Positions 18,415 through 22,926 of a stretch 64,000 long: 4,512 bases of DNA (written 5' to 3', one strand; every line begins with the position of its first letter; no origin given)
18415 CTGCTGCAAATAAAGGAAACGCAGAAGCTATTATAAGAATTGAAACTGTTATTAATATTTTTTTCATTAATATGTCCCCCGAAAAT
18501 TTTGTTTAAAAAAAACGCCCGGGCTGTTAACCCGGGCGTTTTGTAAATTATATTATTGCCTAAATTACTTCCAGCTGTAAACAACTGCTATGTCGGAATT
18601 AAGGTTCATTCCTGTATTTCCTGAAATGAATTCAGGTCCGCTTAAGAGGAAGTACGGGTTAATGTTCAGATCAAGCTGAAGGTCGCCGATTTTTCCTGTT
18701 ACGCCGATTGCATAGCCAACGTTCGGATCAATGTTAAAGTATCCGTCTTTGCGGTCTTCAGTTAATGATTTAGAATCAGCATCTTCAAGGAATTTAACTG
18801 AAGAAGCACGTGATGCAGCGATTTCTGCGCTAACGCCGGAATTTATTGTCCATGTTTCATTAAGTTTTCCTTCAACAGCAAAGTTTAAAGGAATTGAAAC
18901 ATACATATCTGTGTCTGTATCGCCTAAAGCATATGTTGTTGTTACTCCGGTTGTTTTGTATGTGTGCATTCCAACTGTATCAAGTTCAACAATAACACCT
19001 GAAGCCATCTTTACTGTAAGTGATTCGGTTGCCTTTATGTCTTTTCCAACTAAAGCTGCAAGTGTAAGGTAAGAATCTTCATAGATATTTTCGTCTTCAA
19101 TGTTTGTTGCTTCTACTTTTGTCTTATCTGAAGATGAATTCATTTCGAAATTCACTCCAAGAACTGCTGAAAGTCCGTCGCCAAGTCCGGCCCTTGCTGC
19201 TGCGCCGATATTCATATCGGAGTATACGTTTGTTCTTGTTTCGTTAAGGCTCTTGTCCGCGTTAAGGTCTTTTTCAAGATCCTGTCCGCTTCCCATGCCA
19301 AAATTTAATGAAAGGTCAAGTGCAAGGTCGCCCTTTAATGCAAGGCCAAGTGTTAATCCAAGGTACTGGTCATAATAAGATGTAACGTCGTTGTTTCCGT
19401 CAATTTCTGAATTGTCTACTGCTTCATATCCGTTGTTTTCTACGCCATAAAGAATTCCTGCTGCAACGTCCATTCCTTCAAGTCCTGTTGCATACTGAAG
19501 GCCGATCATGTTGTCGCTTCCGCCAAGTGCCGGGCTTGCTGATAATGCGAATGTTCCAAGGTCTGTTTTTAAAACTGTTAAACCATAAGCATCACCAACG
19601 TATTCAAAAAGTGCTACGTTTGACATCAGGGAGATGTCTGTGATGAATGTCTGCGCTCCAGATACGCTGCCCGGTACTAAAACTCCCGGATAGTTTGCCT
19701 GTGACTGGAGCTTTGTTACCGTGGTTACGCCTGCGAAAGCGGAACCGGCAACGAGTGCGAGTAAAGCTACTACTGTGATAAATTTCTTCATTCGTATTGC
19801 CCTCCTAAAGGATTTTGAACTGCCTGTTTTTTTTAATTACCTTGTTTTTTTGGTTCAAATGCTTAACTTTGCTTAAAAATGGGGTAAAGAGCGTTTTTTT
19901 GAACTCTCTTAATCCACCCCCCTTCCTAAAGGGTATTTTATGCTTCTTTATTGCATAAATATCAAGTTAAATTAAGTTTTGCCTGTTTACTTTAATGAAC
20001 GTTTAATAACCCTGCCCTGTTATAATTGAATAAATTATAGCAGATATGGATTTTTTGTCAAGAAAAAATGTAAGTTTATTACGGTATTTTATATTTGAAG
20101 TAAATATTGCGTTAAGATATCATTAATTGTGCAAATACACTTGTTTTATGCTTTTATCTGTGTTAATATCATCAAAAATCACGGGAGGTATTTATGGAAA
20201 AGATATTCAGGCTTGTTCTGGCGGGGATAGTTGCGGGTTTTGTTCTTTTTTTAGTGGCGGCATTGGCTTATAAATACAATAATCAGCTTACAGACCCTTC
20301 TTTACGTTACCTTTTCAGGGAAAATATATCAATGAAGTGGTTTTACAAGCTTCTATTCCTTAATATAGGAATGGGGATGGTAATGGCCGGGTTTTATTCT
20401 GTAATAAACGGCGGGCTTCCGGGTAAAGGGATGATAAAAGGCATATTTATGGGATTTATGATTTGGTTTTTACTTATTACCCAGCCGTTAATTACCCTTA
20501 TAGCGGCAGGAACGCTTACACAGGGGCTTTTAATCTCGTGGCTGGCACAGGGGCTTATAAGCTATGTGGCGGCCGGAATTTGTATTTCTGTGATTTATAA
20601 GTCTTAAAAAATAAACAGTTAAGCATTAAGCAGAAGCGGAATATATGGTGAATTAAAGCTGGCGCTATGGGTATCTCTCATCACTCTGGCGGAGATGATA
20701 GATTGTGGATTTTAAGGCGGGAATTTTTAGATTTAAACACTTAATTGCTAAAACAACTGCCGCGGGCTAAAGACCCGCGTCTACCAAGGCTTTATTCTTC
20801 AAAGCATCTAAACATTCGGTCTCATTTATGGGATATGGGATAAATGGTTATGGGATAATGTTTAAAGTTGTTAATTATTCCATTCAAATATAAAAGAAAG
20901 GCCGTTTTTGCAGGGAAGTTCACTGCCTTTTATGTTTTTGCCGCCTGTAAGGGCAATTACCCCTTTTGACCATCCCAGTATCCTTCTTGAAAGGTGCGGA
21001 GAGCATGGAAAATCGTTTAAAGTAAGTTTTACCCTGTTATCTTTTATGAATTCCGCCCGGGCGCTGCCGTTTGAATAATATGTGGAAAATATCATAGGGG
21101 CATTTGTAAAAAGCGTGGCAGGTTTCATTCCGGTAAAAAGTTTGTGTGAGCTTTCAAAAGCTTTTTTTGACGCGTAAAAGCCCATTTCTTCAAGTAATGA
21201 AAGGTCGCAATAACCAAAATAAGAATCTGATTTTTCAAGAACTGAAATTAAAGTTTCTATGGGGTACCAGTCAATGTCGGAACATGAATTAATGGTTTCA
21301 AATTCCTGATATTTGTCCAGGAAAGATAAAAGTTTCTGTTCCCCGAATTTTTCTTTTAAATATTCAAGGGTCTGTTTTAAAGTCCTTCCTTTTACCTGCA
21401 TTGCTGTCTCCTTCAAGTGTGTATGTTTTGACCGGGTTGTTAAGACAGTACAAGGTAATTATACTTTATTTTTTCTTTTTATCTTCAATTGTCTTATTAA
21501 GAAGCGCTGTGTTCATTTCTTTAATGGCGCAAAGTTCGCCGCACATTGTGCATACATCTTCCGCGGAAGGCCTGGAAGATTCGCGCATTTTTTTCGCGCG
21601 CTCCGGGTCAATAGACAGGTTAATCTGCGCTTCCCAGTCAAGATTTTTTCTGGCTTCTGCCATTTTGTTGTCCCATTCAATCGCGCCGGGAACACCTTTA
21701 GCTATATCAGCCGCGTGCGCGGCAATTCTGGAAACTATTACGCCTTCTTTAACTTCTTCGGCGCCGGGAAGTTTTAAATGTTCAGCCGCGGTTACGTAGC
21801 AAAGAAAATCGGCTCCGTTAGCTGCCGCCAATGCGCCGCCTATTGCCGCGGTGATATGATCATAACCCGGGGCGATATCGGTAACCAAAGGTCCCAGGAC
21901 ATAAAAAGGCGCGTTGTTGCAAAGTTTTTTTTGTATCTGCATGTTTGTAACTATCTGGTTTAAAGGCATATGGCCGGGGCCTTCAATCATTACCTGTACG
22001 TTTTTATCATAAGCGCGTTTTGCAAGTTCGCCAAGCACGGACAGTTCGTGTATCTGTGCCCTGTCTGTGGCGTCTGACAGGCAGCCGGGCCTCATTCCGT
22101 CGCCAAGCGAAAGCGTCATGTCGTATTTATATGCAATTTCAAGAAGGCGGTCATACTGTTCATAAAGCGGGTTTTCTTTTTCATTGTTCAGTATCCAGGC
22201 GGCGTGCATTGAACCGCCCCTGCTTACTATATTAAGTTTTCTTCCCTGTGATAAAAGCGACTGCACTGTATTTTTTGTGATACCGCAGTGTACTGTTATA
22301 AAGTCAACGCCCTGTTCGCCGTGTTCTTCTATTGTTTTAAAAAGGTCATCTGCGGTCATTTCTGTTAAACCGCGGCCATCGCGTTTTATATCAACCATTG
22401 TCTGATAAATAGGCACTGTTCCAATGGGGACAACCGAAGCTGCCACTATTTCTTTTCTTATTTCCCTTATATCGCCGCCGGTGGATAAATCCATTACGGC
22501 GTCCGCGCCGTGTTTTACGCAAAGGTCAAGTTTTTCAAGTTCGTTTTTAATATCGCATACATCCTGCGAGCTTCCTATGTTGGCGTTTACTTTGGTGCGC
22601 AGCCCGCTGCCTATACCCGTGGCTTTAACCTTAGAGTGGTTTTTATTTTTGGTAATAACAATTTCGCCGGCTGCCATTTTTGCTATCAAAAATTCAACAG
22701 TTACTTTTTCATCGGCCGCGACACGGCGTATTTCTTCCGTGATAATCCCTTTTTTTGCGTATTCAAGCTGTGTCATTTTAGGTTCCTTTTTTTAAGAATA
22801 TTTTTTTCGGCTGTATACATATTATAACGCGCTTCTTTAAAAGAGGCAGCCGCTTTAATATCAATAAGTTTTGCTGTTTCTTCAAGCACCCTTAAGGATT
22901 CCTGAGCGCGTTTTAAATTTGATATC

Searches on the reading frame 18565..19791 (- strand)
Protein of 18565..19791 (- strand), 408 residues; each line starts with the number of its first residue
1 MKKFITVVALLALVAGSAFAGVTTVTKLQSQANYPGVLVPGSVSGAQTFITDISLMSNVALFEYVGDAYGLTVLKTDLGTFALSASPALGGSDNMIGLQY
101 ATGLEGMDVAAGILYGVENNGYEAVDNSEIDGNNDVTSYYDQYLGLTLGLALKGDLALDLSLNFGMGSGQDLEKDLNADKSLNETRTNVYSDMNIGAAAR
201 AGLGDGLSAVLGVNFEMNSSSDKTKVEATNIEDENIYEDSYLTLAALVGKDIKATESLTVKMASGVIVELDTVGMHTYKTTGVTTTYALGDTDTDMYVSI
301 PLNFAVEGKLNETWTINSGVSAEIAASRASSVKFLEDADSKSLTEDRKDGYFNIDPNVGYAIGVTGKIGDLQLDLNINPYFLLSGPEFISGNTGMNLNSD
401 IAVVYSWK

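Call 16: search_protein_families(library=pfam, proteins=[window:18565-19791:-], max_evalue=0.001)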
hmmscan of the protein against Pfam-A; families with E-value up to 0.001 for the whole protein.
window:18565-19791:- (408 aa): 1 family
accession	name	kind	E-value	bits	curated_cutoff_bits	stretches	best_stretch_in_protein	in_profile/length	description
PF13568.12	OMP_b-brl_2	-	2.8e-07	31.2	27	0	175-279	25-126/175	Outer membrane protein beta-barrel domain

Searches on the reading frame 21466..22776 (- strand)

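Call 16: search_protein_families(library=pfam, proteins=[window:21466-22776:-], max_evalue=0.001)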
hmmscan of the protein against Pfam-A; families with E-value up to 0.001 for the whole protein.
window:21466-22776:- (436 aa): 1 family
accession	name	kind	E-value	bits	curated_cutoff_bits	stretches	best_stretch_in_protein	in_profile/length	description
PF01964.24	ThiC_Rad_SAM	-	5e-199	661.8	25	1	2-422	1-419/420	Radical SAM ThiC family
